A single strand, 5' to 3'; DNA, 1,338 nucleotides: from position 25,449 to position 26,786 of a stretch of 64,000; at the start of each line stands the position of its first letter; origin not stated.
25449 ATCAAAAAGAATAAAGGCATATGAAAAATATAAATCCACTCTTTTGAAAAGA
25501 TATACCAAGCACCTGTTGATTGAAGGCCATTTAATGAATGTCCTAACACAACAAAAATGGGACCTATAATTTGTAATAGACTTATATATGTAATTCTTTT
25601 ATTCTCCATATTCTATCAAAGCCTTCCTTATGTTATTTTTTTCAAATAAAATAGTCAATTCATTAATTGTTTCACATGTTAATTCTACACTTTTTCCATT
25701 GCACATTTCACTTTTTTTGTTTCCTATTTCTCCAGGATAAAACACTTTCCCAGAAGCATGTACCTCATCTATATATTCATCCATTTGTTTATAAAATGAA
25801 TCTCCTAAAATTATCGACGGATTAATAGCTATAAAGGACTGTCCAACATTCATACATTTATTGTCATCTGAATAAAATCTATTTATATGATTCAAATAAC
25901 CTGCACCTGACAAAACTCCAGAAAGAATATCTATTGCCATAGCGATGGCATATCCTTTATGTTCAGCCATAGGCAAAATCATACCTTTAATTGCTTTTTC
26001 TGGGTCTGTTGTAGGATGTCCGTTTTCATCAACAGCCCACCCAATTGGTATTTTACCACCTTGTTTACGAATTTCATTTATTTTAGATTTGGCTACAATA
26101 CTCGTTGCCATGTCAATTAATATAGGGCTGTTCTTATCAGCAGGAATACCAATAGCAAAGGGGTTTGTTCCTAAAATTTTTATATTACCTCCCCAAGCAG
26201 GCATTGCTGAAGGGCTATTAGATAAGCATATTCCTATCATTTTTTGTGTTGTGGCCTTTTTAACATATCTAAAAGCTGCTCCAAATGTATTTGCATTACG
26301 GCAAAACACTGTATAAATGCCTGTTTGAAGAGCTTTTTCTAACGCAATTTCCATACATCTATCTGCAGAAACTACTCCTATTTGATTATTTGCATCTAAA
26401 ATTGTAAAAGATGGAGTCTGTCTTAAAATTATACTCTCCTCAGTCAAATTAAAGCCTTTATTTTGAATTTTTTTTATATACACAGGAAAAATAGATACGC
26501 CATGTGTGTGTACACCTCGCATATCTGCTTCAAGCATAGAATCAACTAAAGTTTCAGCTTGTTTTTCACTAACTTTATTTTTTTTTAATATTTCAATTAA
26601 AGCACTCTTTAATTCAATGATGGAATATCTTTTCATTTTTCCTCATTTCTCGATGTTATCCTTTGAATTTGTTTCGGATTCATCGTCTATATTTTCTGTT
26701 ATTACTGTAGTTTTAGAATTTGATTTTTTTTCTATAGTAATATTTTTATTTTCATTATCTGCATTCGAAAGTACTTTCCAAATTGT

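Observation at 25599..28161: HpcH/HpaI-type aldolase plus Ldh_2-family 2-oxoacid dehydrogenase embedded in a capsule operon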

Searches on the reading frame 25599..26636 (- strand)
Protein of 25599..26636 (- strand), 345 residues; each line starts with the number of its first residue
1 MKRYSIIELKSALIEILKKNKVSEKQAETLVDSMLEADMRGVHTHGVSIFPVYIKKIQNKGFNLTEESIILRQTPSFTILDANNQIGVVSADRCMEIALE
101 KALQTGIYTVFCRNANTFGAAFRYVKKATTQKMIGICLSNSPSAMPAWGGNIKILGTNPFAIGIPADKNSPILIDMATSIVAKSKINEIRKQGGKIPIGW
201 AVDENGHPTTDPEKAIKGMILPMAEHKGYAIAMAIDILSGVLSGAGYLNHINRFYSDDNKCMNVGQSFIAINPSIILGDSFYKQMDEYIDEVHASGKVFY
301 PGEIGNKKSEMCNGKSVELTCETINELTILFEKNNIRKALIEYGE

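Call 5: search_protein_families(library=pfam, proteins=[window:25599-26636:-], max_evalue=0.01)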
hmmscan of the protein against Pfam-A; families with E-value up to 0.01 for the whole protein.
window:25599-26636:- (345 aa): 1 family
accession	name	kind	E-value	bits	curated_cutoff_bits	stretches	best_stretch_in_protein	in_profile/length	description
PF02615.19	Ldh_2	-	4.6e-103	345.3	38.8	1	8-327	5-332/333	Malate/L-lactate dehydrogenase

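Call 6: search_protein_families(library=ncbifam, proteins=[window:25599-26636:-], max_evalue=0.01)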
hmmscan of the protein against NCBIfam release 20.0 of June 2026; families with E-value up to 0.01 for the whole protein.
window:25599-26636:- (345 aa): 5 families
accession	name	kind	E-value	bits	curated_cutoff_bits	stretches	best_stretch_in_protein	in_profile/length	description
NF040650.1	sulfolac_dhydr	equivalog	1.2e-80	271.3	500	1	10-336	9-335/339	L-sulfolactate dehydrogenase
NF011599.0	PRK15025.1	equivalog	7.9e-60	202.8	356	1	9-323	8-327/349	ureidoglycolate dehydrogenase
TIGR03175.1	AllD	equivalog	3.4e-57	194.2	496.2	1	9-320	8-324/349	ureidoglycolate dehydrogenase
NF007504.0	PRK10098.1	equivalog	1.3e-46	159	336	1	5-297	8-302/360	malate/lactate/ureidoglycolate dehydrogenase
NF009750.0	PRK13260.1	equivalog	2.3e-46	158.5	316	1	6-297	5-293/332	3-dehydro-L-gulonate 2-dehydrogenase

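Call 8: search_solved_structures(query=window:25599-26636:-, max_evalue=0.001, show_alignments=1)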
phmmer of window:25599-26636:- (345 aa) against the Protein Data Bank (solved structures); distinct sequences matched with E-value up to 0.001: 13.
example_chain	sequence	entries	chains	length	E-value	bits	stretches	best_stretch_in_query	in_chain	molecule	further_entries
2x06_A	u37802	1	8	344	5.7e-60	206.1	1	10-322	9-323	L-SULFOLACTATE DEHYDROGENASE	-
1v9n_A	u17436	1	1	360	4.5e-51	176.8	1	9-297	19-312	Malate dehydrogenase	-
4h8a_A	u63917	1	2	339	4.4e-44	153.9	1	23-319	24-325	Ureidoglycolate dehydrogenase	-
1xrh_A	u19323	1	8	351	4.6e-44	153.8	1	23-319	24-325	Ureidoglycolate Dehydrogenase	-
4fjs_A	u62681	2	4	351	4.6e-44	153.8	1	23-319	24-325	Ureidoglycolate dehydrogenase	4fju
1vbi_A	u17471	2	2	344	3.6e-43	150.9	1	16-333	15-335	Type 2 malate/lactate dehydrogenase | malate/L-lactate dehydrogenase family protein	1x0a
3uoe_A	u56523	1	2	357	1.1e-42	149.3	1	7-293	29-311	Dehydrogenase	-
3i0p_A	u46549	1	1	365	1.7e-42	148.7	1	2-277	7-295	Malate dehydrogenase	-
2g8y_A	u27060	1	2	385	9.1e-34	120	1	12-295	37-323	Malate/L-lactate dehydrogenases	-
1wtj_A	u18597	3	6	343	3e-31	111.7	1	16-303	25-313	ureidoglycolate dehydrogenase | delta1-piperideine-2-carboxylate reductase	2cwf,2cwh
1nxu_A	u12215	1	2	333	1.7e-29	106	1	6-279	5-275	Hypothetical oxidoreductase yiaK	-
1s20_A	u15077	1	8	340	1.8e-29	105.9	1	6-279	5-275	Hypothetical oxidoreductase yiaK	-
1z2i_A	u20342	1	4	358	1.2e-27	99.8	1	23-295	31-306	malate dehydrogenase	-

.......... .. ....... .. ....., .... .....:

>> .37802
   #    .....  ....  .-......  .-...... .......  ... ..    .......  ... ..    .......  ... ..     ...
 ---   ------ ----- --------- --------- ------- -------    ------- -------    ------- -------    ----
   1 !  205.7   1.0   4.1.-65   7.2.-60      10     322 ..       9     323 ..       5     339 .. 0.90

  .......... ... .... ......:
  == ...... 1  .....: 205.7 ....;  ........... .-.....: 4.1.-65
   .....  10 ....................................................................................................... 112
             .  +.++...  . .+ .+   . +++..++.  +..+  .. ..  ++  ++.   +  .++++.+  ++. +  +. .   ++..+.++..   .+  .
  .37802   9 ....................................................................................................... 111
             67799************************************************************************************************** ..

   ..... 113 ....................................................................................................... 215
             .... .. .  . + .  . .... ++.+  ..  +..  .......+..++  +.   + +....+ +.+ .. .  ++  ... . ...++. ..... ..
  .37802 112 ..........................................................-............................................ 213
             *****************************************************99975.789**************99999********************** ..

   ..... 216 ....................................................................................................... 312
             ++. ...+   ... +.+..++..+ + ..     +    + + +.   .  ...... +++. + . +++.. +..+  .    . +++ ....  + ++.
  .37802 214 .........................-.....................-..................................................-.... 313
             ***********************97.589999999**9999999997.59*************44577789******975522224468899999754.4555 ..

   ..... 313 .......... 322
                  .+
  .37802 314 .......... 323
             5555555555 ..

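Call 39: list_cluster_members(proteins=[P0001, window:25599-26636:-, window:26643-27335:-])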
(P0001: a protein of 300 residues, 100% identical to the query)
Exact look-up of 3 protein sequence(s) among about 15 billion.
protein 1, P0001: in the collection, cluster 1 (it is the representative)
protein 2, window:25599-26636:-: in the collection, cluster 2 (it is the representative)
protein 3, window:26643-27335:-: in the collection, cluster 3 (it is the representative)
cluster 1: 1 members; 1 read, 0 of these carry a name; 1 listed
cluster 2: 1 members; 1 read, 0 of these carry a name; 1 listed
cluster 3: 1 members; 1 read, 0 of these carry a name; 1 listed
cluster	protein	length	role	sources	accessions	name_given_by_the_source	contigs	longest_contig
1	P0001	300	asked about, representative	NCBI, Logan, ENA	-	-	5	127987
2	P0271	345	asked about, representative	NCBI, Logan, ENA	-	-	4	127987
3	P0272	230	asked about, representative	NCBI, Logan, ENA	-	-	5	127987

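Call 79: find_homologous_proteins(query=window:25599-26636:-, max_evalue=1e-20)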
Query window:25599-26636:- (345 aa): 1510 proteins with E <= 1e-20 among 3270 candidates; the best 120 are listed.
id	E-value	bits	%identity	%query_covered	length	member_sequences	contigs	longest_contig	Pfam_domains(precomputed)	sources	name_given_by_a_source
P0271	2.3e-227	771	100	100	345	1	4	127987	PF02615.20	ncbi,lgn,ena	-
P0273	3.5e-171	586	75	100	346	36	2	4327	PF02615.20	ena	-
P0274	1.2e-164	565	73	99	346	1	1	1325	PF02615.20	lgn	-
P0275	1.9e-162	558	72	100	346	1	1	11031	PF02615.20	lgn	-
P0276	4.7e-161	553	72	99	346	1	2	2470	PF02615.20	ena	-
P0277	7.5e-158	543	70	100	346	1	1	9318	PF02615.20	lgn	-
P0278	1.4e-156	538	70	100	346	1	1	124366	PF02615.20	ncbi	-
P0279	2.3e-156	538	71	99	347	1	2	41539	PF02615.20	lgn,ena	-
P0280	2.3e-153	528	68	100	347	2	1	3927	PF02615.20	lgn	-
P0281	9.4e-153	526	68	100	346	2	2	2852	PF02615.20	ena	-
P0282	2.9e-150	518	67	99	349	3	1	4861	PF02615.20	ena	-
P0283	1.0e-146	506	66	99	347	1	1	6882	PF02615.20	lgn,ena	-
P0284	7.8e-143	493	67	95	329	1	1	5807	PF02615.20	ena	-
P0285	8.5e-141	487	63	100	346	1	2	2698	PF02615.20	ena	-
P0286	2.2e-140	485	64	99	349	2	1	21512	PF02615.20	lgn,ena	-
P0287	2.5e-140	485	65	99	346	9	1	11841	PF02615.20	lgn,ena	-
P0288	2.3e-139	482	65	100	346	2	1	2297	PF02615.20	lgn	-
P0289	7.6e-139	480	61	100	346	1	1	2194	PF02615.20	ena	-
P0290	2.4e-138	479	73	81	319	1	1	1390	PF02615.20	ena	-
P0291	1.5e-137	476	62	99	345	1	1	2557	PF02615.20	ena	-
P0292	2.3e-137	475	61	99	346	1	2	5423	PF02615.20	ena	-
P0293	1.2e-134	466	61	99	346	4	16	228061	PF02615.20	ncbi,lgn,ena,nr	ncbi:MAG: Ldh family oxidoreductase [Tyzzerella sp.]|nr:Ldh family oxidoreductase [Tyzzerella sp.]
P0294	1.4e-134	466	62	99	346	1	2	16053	PF02615.20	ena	-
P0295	1.5e-133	463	62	99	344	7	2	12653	PF02615.20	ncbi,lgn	-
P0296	3.0e-133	462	61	100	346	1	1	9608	PF02615.20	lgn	-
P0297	6.3e-133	461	62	99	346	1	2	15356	PF02615.20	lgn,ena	-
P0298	4.9e-131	455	59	96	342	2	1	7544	PF02615.20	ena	-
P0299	2.2e-127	443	58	100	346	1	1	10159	PF02615.20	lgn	-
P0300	2.8e-125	436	58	99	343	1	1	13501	PF02615.20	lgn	-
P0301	1.4e-123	430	55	100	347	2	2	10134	PF02615.20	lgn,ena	-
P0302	1.2e-121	424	57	99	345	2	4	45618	PF02615.20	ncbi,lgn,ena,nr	ncbi:MAG: Ldh family oxidoreductase [Clostridia bacterium]|nr:Ldh family oxidoreductase [Clostridia 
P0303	5.5e-121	421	56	100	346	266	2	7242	PF02615.20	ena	-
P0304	2.0e-118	413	56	97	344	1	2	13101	PF02615.20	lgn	-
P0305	2.5e-117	409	54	97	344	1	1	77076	PF02615.20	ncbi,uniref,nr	ncbi:Ldh family oxidoreductase [Acetivibrio sp. MSJd-27]|uniref:Ldh family oxidoreductase n=1 Tax=Ac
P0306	2.7e-117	409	55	99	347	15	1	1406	PF02615.20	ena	-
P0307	7.8e-117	408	54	99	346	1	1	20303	PF02615.20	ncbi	-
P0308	4.0e-116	406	55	97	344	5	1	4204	PF02615.20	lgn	-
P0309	6.0e-116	405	55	97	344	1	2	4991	PF02615.20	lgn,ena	-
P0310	6.4e-116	405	54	97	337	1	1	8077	PF02615.20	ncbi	-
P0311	6.3e-114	398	54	99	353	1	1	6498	PF02615.20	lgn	-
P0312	1.2e-112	394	54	99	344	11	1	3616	PF02615.20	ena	-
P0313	1.9e-112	393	56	93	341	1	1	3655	PF02615.20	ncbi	-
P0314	1.3e-111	391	54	97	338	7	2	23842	PF02615.20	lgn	-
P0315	2.2e-111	390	52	100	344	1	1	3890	PF02615.20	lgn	-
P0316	4.1e-109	382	58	88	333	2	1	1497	PF02615.20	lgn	-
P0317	6.9e-108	378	52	96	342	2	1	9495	PF02615.20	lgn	-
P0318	1.4e-107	377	58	88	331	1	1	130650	PF02615.20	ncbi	-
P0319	1.9e-107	377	51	97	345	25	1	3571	PF02615.20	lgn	-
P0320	9.2e-107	375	52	97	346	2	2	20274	PF02615.20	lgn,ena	-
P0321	1.1e-105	371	52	97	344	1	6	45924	PF02615.20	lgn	-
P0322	1.3e-105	371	52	94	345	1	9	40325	PF02615.20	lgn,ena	-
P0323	1.8e-103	364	50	96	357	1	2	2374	PF02615.20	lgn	-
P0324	3.2e-102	360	50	99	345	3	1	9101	PF02615.20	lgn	-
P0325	6.9e-102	359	49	99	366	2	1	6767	PF02615.20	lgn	-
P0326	2.1e-101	357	49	97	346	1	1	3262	PF02615.20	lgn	-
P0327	3.1e-101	357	50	97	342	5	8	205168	PF02615.20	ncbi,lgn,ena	-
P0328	3.2e-101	357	53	88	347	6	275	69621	PF02615.20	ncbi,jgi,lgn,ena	-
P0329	1.8e-100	354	48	97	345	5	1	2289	PF02615.20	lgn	-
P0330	5.7e-100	352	48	99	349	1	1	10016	PF02615.20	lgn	-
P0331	8.3e-100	352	49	97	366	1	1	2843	PF02615.20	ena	-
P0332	9.1e-100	352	50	94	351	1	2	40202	PF02615.20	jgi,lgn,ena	-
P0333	9.5e-100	352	50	97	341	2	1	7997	PF02615.20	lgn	-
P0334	9.5e-100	352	51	86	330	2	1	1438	PF02615.20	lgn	-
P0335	2.7e-99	350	50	94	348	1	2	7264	PF02615.20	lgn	-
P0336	3.2e-99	350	48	97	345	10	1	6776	PF02615.20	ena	-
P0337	5.0e-99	349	49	92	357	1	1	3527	PF02615.20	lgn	-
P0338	5.7e-99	349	48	99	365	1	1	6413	PF02615.20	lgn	-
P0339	8.0e-99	349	48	96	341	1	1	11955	PF02615.20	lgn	-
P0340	3.0e-98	347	48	99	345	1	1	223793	PF02615.20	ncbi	-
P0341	3.4e-98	347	51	88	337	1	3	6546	PF02615.20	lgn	-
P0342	5.8e-98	346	49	95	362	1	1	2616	PF02615.20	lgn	-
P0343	1.2e-97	345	49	95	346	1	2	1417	PF02615.20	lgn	-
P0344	1.5e-97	344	51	92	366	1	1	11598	PF02615.20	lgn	-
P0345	2.2e-97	344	46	96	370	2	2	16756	PF02615.20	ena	-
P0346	3.4e-97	343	52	87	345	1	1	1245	PF02615.20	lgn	-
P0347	4.7e-97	343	51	91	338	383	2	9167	PF02615.20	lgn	-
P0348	5.7e-97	343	52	87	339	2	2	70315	PF02615.20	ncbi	-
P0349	6.4e-97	342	50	93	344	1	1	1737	PF02615.20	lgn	-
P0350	8.2e-97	342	48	93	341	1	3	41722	PF02615.20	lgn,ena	-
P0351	2.0e-96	341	50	89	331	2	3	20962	PF02615.20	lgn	-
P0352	2.1e-96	341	51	88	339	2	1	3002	PF02615.20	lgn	-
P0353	2.2e-96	341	54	83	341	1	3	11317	PF02615.20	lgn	-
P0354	6.0e-96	339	47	91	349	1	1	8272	PF02615.20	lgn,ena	-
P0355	1.1e-95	338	48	95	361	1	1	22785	PF02615.20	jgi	jgi:(2R)-3-sulfolactate dehydrogenase (NADP+)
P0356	1.9e-95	338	49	92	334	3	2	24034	PF02615.20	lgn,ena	-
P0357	2.0e-95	337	55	79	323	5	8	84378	PF02615.20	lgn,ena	-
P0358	5.1e-95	336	47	94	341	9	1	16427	PF02615.20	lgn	-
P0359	1.5e-94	335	47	97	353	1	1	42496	PF02615.20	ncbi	-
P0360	3.0e-94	334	46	99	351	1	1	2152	PF02615.20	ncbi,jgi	-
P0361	5.5e-94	333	50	92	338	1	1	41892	PF02615.20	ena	-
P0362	6.4e-94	333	49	88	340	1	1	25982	PF02615.20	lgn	-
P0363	8.6e-94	332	47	99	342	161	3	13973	PF02615.20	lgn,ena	-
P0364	1.0e-93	332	47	96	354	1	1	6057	PF02615.20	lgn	-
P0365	1.1e-93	332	51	88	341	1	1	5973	PF02615.20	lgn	-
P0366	3.8e-93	330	47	94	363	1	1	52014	PF02615.20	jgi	jgi:(2R)-3-sulfolactate dehydrogenase (NADP+)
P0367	7.1e-93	329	51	86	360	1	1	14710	PF02615.20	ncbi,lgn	-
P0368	7.9e-93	329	49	96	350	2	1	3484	PF02615.20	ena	-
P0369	8.9e-93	329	47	92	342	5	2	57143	PF02615.20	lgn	-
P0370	9.2e-93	329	49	87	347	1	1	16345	PF02615.20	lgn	-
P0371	3.2e-92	327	49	90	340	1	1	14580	PF02615.20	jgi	-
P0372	1.3e-91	325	48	94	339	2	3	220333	PF02615.20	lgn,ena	-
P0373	1.6e-91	325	47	95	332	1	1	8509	PF02615.20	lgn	-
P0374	2.7e-91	324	50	87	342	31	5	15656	PF02615.20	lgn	-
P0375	3.2e-91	324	46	96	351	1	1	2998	PF02615.20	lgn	-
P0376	3.5e-91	324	48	98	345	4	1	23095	PF02615.20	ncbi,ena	-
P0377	3.8e-91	323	50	86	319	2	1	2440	PF02615.20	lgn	-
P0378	5.7e-91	323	50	86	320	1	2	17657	PF02615.20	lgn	-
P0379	1.2e-90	322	50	87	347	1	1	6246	PF02615.20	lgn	-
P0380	1.3e-90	322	45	99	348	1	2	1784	PF02615.20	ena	-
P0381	1.4e-90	322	47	97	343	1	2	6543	PF02615.20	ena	-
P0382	1.9e-90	321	45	94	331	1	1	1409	PF02615.20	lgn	-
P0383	1.9e-90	321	51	86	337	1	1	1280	PF02615.20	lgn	-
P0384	2.0e-90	321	44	99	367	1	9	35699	PF02615.20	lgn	-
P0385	2.5e-90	321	49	83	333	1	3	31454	PF02615.20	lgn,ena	-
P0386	3.4e-90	320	50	86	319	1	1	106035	PF02615.20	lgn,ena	-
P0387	4.4e-90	320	49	86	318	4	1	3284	PF02615.20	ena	-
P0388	5.7e-90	320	46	98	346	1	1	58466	PF02615.20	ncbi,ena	-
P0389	6.6e-90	319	47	97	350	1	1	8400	PF02615.20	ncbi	-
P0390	7.0e-90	319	50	86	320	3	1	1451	PF02615.20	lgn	-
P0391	7.8e-90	319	48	96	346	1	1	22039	PF02615.20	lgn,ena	-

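Call 80: find_encoding_contigs(protein=P0305, flank=7000, max_places=1)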
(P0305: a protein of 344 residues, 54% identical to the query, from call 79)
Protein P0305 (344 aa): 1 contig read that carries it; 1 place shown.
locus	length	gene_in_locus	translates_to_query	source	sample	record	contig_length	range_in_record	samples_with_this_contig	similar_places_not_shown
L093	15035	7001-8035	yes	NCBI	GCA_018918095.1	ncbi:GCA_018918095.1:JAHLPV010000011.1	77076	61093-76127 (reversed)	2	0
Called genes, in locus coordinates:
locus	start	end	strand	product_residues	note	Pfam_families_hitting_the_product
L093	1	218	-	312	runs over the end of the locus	PF00480:ROK, PF01869:BcrAD_BadFG (weak)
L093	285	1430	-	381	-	PF01979:Amidohydro_1, PF07969:Amidohydro_3 (weak)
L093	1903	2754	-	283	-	PF00106:adh_short, PF13561:adh_short_C2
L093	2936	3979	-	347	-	PF03786:UxuA, PF01261:AP_endonuc_2 (weak)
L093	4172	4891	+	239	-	PF20730:YetF_N (faint), PF04239:DUF421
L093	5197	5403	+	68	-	PF01041:DegT_DnrJ_EryC1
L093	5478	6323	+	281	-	PF03328:HpcH_HpaI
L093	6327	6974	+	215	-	PF02397:Bac_transf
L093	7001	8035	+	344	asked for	PF02615:Ldh_2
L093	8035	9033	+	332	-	PF01757:Acyl_transf_3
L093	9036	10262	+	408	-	PF00534:Glycos_transf_1 (weak), PF13692:Glyco_trans_1_4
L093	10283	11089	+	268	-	PF00535:Glycos_transf_2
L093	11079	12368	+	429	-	PF13692:Glyco_trans_1_4 (weak)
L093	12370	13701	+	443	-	PF04932:Wzy_C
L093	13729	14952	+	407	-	PF13439:Glyco_transf_4, PF20706:GT4-conflict (weak), PF00534:Glycos_transf_1, PF13692:Glyco_trans_1_4, PF13524:Glyco_trans_1_2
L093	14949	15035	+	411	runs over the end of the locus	PF13439:Glyco_transf_4 (weak), PF00534:Glycos_transf_1, PF13692:Glyco_trans_1_4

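Call 81: find_encoding_contigs(protein=P0328, flank=7000, max_places=1)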
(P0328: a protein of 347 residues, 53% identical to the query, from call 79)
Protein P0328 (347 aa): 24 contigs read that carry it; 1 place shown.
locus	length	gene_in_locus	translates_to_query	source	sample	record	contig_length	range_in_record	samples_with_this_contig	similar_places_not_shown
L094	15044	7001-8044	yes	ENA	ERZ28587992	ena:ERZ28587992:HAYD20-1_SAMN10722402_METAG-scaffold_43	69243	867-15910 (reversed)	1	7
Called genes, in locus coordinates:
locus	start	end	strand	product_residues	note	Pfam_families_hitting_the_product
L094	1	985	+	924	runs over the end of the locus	-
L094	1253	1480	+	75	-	-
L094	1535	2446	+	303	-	-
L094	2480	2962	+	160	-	PF13751:DDE_Tnp_1_6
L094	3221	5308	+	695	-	PF13727:CoA_binding_3, PF02629:CoA_binding (weak), PF01073:3Beta_HSD, PF01370:Epimerase, PF02719:Polysacc_synt_2, PF04321:RmlD_sub_bind, PF16363:GDP_Man_Dehyd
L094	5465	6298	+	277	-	PF03328:HpcH_HpaI, PF25509:DUF7916 (weak)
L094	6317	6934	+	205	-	PF02397:Bac_transf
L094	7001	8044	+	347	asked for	PF02615:Ldh_2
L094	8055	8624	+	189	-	PF00132:Hexapep, PF14602:Hexapep_2 (weak)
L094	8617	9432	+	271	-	PF04991:LicD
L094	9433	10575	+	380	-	PF13439:Glyco_transf_4, PF20706:GT4-conflict (weak), PF00534:Glycos_transf_1, PF13692:Glyco_trans_1_4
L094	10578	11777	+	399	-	PF14897:EpsG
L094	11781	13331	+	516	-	PF01943:Polysacc_synt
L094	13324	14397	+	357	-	PF00266:Aminotran_5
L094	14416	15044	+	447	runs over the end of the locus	PF01467:CTP_transf_like, PF01408:GFO_IDH_MocA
